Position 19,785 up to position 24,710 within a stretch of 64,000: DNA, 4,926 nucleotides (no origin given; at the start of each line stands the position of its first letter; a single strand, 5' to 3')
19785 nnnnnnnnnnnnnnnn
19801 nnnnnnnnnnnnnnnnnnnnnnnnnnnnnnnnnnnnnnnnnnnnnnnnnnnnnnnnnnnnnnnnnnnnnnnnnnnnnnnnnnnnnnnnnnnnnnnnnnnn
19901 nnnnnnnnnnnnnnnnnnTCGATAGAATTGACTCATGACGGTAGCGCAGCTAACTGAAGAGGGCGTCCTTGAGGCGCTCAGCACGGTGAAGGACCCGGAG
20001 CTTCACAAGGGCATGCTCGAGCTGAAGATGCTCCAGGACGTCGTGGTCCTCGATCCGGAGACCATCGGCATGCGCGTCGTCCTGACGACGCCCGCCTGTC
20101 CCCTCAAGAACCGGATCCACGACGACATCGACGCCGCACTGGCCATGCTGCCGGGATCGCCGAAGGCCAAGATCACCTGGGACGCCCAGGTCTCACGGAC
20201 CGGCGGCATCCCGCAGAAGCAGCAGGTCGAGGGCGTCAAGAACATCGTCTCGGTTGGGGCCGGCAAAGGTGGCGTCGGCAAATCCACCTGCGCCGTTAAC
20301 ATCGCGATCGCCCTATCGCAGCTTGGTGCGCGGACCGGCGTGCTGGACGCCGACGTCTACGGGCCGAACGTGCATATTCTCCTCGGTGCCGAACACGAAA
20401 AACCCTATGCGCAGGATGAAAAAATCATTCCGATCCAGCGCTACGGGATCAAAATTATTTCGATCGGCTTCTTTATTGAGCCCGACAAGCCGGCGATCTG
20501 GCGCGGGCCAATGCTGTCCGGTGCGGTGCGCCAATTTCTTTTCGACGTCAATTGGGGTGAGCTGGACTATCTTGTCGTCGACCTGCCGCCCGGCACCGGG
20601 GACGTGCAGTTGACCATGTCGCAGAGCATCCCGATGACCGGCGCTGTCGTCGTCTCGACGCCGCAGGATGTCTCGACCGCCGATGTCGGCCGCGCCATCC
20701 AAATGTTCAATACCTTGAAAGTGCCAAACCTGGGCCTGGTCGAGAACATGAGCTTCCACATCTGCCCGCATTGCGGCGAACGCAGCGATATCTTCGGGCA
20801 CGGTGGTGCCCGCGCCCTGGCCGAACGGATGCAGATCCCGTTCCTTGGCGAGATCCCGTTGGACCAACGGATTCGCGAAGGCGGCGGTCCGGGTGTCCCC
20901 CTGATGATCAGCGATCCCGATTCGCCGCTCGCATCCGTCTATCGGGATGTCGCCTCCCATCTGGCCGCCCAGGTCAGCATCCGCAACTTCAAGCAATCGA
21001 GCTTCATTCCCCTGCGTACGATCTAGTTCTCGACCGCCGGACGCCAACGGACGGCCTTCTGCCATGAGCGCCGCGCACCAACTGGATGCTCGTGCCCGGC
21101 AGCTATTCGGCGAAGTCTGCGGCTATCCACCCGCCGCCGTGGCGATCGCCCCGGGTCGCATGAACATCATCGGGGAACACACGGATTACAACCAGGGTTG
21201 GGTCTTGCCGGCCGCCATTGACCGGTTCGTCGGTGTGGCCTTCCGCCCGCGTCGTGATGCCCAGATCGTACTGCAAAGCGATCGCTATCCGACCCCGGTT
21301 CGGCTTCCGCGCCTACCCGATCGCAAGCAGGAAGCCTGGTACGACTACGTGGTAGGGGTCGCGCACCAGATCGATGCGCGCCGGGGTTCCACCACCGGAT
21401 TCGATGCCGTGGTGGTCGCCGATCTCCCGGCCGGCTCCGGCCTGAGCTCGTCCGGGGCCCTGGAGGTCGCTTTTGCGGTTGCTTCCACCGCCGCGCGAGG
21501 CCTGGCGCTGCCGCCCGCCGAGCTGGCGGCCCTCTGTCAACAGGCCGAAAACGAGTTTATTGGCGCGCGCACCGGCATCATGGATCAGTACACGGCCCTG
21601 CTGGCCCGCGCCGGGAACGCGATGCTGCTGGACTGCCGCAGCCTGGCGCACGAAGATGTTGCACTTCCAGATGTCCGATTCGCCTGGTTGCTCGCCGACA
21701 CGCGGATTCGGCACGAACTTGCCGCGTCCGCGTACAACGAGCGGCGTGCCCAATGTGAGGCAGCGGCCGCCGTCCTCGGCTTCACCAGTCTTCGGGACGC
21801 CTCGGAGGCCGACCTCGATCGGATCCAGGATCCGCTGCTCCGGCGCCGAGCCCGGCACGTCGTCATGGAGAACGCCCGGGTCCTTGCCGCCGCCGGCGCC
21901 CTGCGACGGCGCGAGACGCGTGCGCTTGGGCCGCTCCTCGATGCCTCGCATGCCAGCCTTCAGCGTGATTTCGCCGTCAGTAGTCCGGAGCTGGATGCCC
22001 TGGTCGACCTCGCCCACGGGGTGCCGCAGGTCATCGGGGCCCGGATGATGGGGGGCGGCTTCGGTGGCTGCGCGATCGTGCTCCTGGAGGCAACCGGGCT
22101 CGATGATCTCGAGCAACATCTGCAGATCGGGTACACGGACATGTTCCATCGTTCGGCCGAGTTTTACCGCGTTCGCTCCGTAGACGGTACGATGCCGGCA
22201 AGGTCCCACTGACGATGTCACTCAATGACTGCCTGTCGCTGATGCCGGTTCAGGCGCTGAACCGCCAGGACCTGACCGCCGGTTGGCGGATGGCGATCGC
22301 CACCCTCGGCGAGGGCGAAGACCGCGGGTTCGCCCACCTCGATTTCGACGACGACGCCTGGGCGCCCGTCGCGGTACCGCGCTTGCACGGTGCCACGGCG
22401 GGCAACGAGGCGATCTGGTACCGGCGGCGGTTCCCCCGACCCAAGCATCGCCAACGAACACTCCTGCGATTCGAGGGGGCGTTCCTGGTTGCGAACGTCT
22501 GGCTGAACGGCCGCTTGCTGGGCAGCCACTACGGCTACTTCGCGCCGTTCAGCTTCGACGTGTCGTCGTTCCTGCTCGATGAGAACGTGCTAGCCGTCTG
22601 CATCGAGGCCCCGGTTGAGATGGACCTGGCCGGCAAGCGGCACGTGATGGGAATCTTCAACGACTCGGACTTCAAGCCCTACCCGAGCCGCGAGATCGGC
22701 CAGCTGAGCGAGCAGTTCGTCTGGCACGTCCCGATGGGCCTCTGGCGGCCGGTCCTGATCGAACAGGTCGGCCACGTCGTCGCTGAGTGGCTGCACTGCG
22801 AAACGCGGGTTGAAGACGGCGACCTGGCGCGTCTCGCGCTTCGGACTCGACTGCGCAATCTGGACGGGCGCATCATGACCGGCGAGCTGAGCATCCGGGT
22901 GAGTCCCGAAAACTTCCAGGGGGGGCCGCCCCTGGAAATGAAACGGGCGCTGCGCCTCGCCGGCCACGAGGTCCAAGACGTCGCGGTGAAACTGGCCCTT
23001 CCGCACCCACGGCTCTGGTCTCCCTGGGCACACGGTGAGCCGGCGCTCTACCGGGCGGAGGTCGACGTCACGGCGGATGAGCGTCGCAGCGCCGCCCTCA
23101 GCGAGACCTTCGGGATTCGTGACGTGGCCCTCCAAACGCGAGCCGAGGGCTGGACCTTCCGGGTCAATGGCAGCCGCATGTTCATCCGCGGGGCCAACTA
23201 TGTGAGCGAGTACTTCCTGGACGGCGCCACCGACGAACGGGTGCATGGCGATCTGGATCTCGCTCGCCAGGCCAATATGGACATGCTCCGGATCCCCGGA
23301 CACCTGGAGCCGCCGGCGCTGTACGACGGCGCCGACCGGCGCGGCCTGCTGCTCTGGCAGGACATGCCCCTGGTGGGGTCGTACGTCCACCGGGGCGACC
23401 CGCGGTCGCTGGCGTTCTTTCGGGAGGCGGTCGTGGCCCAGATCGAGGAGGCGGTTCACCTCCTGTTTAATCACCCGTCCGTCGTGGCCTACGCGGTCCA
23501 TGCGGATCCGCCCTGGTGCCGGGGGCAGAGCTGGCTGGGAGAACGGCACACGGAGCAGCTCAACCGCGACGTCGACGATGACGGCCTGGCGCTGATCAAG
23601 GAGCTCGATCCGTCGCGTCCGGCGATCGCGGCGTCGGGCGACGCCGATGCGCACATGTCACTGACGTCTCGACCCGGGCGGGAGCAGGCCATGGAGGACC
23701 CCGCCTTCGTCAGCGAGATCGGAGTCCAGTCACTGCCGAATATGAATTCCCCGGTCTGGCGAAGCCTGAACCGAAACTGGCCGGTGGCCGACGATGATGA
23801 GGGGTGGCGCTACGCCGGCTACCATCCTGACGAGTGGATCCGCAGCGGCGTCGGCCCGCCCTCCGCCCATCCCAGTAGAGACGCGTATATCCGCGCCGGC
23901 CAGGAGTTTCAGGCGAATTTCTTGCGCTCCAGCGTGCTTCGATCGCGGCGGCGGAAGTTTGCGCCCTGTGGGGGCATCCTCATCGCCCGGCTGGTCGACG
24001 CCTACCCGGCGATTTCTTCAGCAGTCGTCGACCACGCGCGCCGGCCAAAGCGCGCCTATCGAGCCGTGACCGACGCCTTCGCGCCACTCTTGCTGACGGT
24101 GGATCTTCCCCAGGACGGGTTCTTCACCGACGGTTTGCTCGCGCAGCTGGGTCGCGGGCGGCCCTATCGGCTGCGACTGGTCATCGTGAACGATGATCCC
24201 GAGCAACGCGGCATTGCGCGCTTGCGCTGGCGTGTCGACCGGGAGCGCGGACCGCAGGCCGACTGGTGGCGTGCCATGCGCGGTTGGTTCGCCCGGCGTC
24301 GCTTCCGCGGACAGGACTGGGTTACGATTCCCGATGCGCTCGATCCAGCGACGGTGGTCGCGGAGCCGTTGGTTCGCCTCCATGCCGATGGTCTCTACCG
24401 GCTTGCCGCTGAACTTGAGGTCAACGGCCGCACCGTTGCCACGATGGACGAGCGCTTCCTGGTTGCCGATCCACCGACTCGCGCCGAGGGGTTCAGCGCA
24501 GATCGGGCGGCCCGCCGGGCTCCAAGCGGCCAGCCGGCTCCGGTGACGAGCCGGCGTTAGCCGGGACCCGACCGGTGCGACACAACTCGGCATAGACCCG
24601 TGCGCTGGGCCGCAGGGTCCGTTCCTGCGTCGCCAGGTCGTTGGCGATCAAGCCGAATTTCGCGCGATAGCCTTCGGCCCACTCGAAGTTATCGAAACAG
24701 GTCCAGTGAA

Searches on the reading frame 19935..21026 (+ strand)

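Call 37: search_protein_families(library=pfam, proteins=[window:19935-21026:+], max_evalue=0.001)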
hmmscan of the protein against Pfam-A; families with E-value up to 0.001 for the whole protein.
window:19935-21026:+ (363 aa): 7 families
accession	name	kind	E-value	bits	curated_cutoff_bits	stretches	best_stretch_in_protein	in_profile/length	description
PF10609.15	ParA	-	1.8e-98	329.3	27.1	1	101-343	2-245/246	NUBPL iron-transfer P-loop NTPase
PF01883.24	FeS_assembly_P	-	7.6e-15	55.4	23.5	1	9-80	2-71/73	Iron-sulfur cluster assembly protein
PF01656.29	CbiA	-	6.4e-12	46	25.4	1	107-315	3-117/125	CobQ/CobB/MinD/ParA nucleotide binding domain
PF13614.12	AAA_31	-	1.5e-07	32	27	1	103-143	2-42/177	AAA domain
PF09140.17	MipZ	-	9.3e-07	28.8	20.7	1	104-143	2-41/262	ATPase MipZ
PF00142.24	Fer4_NifH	-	1.3e-05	25.2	25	0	110-140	7-37/271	4Fe-4S iron sulfur cluster binding proteins, NifH/frxC family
PF02374.21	ArsA_ATPase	-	9.3e-05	22.2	24.3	1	109-140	7-38/305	Anion-transporting ATPase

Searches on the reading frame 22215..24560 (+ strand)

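Call 37: search_protein_families(library=pfam, proteins=[window:22215-24560:+], max_evalue=0.001)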
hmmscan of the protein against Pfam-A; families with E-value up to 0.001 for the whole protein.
window:22215-24560:+ (781 aa): 5 families
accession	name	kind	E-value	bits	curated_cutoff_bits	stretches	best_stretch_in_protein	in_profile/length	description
PF22666.2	Glyco_hydro_2_N2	-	6.2e-12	46.3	27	1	63-139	46-126/167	Glycosyl hydrolase 2 galactose-binding domain-like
PF00703.27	Glyco_hydro_2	-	3.9e-10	40.9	23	1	192-302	5-109/109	Glycosyl hydrolases family 2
PF02837.24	Glyco_hydro_2_N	-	7.6e-08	32.9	28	1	63-130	63-133/169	Glycosyl hydrolases family 2, sugar binding domain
PF02836.23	Glyco_hydro_2_C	-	6.3e-05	22.7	21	1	314-477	7-165/302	Glycosyl hydrolases family 2, TIM barrel domain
PF21467.3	BetaGal_gal-bd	-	0.00032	21.2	27.3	0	67-108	2-43/62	Beta-galactosidase, galactose-binding domain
